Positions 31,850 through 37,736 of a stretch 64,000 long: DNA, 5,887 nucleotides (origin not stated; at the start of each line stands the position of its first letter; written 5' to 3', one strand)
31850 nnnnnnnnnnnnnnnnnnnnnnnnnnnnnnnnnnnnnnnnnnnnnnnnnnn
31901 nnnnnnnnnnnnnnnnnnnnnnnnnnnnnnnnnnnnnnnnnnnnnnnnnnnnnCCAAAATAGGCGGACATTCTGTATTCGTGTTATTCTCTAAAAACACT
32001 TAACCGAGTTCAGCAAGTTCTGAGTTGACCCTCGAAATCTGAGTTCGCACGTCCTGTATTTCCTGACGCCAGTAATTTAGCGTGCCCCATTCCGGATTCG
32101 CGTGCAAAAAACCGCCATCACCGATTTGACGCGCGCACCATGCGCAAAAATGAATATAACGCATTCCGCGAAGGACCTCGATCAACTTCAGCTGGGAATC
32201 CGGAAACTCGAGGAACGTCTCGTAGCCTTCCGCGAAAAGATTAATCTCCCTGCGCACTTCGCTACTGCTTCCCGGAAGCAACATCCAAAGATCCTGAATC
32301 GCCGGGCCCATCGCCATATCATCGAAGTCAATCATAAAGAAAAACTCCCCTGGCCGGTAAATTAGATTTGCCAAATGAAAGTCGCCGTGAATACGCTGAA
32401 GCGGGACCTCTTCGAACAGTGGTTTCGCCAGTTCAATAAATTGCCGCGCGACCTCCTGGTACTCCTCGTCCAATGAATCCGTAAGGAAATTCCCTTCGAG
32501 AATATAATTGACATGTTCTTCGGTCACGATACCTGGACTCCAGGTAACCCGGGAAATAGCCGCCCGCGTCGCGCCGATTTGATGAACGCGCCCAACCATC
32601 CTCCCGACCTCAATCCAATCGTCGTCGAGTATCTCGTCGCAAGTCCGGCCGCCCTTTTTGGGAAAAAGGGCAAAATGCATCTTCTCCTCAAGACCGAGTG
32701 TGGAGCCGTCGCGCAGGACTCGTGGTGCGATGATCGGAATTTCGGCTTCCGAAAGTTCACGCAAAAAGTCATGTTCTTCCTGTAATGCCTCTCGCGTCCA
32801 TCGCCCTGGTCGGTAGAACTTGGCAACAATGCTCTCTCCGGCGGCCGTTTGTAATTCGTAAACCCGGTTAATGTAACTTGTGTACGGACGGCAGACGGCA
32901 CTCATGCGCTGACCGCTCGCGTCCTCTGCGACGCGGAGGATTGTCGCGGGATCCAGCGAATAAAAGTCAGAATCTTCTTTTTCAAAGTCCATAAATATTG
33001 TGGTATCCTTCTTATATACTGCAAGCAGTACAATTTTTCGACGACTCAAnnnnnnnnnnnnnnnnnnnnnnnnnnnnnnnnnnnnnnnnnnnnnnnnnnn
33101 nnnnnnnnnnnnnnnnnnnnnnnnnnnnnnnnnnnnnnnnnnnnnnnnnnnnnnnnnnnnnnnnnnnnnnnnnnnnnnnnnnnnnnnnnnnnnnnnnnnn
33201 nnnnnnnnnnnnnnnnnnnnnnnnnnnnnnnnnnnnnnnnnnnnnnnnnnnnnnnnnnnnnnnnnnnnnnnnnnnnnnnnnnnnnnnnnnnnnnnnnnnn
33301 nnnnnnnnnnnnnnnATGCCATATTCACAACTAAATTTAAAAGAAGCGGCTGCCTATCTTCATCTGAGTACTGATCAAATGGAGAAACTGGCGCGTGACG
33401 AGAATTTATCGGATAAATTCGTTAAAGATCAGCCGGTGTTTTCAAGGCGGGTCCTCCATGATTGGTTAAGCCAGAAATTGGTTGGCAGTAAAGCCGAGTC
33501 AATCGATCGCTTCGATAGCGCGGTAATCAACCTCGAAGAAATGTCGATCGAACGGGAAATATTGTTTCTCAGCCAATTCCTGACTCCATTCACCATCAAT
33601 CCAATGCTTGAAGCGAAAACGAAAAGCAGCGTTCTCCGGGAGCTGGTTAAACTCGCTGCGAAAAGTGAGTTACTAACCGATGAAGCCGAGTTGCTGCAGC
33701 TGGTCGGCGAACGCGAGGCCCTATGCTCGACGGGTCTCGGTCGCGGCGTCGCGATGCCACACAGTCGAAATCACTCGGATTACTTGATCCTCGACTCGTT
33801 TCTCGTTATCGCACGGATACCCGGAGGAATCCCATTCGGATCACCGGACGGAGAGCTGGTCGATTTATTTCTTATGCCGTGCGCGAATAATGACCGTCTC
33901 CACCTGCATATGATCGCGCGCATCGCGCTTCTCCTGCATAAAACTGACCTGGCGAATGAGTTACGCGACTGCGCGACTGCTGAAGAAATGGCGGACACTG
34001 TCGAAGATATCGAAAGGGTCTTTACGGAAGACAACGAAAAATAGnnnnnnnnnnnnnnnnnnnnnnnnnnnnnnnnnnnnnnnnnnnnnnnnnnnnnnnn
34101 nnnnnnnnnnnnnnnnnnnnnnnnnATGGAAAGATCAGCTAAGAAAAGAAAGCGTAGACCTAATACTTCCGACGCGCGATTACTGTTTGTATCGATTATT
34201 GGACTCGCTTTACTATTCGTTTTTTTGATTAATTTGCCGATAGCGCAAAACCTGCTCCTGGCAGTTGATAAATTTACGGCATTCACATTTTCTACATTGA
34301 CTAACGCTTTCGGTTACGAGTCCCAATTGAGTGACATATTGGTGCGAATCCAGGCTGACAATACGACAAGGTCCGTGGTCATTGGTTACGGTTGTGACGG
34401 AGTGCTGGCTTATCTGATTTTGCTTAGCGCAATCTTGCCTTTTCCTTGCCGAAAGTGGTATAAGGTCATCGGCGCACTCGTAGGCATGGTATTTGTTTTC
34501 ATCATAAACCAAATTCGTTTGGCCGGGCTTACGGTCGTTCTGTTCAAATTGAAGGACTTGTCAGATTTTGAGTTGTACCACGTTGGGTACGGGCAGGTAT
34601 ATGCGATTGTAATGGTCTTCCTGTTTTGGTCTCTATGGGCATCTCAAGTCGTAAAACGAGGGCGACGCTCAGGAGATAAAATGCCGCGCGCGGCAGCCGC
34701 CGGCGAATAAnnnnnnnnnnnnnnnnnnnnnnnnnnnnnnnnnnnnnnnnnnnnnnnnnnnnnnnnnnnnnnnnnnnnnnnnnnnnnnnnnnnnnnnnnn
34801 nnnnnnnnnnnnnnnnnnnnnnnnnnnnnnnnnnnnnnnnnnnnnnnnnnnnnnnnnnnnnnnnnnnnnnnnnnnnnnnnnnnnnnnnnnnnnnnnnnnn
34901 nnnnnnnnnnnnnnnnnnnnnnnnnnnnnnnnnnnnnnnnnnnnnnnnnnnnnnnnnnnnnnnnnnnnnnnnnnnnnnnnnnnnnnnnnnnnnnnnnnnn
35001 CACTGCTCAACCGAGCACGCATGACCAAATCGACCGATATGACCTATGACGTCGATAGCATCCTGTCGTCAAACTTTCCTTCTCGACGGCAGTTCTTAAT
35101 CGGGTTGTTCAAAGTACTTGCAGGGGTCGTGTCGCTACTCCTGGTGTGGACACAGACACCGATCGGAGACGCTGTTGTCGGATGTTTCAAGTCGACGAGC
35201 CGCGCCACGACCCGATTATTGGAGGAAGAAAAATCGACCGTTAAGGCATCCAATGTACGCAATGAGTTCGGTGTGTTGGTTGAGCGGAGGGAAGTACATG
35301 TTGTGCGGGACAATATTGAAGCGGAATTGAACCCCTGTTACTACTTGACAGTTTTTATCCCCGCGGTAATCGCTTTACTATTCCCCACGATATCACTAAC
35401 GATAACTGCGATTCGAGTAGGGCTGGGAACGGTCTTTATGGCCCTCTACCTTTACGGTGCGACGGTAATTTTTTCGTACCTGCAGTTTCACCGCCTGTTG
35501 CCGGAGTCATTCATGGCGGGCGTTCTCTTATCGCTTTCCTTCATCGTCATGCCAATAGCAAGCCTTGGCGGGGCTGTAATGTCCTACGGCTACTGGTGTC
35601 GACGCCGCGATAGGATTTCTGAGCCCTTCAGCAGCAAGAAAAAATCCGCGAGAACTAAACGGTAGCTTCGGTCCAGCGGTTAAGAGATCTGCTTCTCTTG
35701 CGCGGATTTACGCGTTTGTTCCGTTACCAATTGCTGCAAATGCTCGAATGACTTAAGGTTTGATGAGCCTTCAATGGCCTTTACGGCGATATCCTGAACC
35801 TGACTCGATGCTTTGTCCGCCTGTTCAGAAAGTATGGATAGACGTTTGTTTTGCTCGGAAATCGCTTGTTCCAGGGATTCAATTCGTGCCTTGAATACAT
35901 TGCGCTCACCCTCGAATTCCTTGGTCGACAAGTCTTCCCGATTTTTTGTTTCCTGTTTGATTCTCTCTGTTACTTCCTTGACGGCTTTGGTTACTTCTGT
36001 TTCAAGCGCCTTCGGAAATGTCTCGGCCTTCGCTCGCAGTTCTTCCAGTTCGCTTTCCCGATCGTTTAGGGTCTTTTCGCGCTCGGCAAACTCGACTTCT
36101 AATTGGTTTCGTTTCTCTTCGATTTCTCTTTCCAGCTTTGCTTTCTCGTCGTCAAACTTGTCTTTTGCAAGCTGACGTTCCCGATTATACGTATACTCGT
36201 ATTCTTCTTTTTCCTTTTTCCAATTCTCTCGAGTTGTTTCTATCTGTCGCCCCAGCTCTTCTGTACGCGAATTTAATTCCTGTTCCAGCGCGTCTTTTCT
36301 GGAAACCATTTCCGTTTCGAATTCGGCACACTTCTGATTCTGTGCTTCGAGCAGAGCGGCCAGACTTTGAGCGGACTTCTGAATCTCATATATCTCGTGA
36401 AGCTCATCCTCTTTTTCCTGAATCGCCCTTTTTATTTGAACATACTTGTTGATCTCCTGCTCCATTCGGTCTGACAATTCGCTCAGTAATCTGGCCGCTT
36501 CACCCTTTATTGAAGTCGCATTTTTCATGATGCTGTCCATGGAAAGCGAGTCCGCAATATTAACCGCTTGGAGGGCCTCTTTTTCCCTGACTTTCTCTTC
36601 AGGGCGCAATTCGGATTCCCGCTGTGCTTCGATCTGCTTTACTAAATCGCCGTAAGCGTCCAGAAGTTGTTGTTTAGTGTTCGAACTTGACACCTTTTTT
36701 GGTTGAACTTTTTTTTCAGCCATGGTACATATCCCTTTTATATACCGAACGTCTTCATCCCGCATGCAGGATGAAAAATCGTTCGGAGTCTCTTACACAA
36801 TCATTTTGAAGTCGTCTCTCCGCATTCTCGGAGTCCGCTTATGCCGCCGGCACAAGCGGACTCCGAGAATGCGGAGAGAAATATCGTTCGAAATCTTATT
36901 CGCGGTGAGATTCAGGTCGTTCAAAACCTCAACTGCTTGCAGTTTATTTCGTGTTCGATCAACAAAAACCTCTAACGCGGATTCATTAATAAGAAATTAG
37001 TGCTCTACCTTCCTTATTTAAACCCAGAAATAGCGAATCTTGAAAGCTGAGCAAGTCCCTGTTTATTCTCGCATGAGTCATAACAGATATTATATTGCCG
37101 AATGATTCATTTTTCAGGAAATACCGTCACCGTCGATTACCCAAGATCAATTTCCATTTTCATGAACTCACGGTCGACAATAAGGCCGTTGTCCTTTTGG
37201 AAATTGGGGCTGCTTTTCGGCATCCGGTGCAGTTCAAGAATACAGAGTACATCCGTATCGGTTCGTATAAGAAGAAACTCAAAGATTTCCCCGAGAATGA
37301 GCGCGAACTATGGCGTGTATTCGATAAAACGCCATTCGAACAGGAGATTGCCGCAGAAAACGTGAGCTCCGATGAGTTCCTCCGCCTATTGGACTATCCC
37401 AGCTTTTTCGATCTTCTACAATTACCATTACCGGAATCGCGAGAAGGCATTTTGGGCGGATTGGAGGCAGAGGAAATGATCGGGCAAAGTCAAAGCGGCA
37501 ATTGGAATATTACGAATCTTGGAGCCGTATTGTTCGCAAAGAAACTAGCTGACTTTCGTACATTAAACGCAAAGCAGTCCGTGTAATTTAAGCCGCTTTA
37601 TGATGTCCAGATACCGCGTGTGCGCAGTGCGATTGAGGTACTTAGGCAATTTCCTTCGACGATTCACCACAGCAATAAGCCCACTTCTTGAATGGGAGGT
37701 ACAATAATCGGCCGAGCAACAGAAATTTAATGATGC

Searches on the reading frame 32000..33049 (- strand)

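Call 12: search_protein_families(library=pfam, proteins=[window:32000-33049:-], max_evalue=0.001)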
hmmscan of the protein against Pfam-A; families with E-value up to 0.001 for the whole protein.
window:32000-33049:- (349 aa): 1 family
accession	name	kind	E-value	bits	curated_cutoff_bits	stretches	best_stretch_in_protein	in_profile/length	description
PF01636.29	APH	-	1.2e-30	107.5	23.2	1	54-277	3-230/239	Phosphotransferase enzyme family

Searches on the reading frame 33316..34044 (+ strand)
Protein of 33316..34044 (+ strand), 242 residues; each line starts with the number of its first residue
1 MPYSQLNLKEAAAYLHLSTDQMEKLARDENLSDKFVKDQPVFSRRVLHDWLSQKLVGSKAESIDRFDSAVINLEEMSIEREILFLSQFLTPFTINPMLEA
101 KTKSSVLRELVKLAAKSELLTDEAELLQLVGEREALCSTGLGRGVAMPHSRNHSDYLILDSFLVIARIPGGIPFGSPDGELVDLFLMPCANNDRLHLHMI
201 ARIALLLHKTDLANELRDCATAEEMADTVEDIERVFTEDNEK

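Call 12: search_protein_families(library=pfam, proteins=[window:33316-34044:+], max_evalue=0.001)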
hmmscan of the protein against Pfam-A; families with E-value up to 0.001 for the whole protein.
window:33316-34044:+ (242 aa): 1 family
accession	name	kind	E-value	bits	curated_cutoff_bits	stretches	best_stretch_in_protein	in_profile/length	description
PF00359.27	PTS_EIIA_2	-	9.9e-26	90.9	27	1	88-230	2-142/144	Phosphoenolpyruvate-dependent sugar phosphotransferase system, EIIA 2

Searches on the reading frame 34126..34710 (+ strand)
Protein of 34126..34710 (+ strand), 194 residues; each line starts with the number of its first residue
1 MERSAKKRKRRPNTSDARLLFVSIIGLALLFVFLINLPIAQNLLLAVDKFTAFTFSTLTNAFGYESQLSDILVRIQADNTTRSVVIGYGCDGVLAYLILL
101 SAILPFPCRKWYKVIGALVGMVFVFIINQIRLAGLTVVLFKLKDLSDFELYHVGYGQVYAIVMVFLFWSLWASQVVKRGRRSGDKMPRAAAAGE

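Call 5: search_protein_families(library=pfam, proteins=[window:34126-34710:+], max_evalue=0.01)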
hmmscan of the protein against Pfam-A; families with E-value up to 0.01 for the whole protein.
window:34126-34710:+ (194 aa): 1 family
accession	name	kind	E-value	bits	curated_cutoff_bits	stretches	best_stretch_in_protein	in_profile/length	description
PF09721.15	Exosortase_EpsH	-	8.7e-06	25.7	25.7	1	27-171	106-252/254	Transmembrane exosortase (Exosortase_EpsH)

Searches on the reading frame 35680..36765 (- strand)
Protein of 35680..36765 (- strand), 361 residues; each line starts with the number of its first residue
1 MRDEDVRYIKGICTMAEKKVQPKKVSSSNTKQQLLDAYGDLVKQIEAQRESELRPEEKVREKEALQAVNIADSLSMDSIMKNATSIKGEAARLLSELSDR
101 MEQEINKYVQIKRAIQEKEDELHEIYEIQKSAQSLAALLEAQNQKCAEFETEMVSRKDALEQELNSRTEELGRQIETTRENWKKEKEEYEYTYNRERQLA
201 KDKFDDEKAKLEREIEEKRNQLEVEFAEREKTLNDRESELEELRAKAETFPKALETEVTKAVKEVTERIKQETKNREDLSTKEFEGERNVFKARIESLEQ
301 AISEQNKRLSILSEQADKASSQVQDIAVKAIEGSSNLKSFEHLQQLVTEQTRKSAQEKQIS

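Call 5: search_protein_families(library=pfam, proteins=[window:35680-36765:-], max_evalue=0.01)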
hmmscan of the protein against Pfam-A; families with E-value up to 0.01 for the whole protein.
window:35680-36765:- (361 aa): 0 families

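Call 7: search_protein_families(library=padloc, proteins=[window:35680-36765:-], max_evalue=0.01)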
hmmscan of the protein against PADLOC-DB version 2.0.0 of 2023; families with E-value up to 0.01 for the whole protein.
window:35680-36765:- (361 aa): 0 families

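Call 52: search_protein_families(library=ncbifam, proteins=[window:35680-36765:-], max_evalue=0.1)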
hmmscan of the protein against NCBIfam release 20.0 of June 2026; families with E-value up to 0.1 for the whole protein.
window:35680-36765:- (361 aa): 1 family
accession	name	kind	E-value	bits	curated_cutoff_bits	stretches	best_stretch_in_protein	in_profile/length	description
TIGR01339.1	phycocy_beta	equivalog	0.075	13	279.3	0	291-328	19-56/171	C-phycocyanin subunit beta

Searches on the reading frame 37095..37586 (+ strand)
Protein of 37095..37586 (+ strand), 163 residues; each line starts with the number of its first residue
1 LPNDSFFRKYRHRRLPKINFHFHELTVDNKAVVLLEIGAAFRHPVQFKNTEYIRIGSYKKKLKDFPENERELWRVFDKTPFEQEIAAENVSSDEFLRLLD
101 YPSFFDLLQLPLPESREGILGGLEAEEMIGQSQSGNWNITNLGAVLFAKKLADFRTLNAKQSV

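Call 5: search_protein_families(library=pfam, proteins=[window:37095-37586:+], max_evalue=0.01)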
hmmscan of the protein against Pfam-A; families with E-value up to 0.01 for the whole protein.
window:37095-37586:+ (163 aa): 1 family
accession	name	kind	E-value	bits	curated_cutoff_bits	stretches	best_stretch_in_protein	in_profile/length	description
PF04326.19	SLFN_AlbA_2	-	2e-05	25.5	25.3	1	14-62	67-117/118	Schlafen, AlbA_2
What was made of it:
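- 37095..37586 (+): Internal fragment of an AlbA_2 (Schlafen-like) gene, cut at both ends, with its 3' cut at the repeat edge. Pfam PF04326 at 2e-5, covering profile positions 67-117 only (call 5).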

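Call 7: search_protein_families(library=padloc, proteins=[window:37095-37586:+], max_evalue=0.01)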
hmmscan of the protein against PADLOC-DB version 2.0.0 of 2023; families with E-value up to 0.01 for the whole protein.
window:37095-37586:+ (163 aa): 0 families

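Call 49: search_protein_representatives(protein=window:37095-37583:+)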
Query: 163 residues. Proteins with E-value up to 0.001 (for the whole library): 1075; up to 1e-10: 583; up to 1e-30: 54. The best 150 are listed.
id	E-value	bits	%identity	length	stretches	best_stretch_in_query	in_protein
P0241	4.9e-57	208.6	69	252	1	16-160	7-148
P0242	4.1e-50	186.1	61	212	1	14-160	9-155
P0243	1.1e-49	184.8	58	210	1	15-160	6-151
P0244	2.5e-49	183.6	58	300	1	15-160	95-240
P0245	6.6e-49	182.2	55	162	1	18-160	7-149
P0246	3.1e-48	180.0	59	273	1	15-153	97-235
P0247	4.9e-48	179.4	56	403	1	18-160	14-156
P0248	2.4e-47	177.1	58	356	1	15-160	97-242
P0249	9.0e-47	175.3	57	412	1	15-160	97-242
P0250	1.8e-46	174.3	57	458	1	15-159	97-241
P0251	4.3e-46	173.1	54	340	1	12-160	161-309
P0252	1.4e-42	161.7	69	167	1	52-160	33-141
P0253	1.5e-42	161.6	57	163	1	12-149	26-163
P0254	6.7e-42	159.5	55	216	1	16-160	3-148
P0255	1.5e-41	158.3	50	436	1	11-160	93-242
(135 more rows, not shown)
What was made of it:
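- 37095..37586 (+): Residues 15-160 align to residues about 95-240 of roughly 485-aa homologues (call 49).
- Checked: Its residues 15-160 align to residues about 95-240 of roughly 485-aa homologues (call 49).
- The AlbA_2 gene is cut at the repeat edge (call 49).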

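Call 52: search_protein_families(library=ncbifam, proteins=[window:37095-37583:+], max_evalue=0.1)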
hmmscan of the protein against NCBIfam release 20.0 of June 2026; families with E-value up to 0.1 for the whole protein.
window:37095-37583:+ (163 aa): 1 family
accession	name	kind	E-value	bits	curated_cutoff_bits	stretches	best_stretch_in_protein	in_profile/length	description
TIGR04538.1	P450_cycloAA_1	subfamily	0.091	11.6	500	0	20-72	283-336/395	cytochrome P450, cyclodipeptide synthase-associated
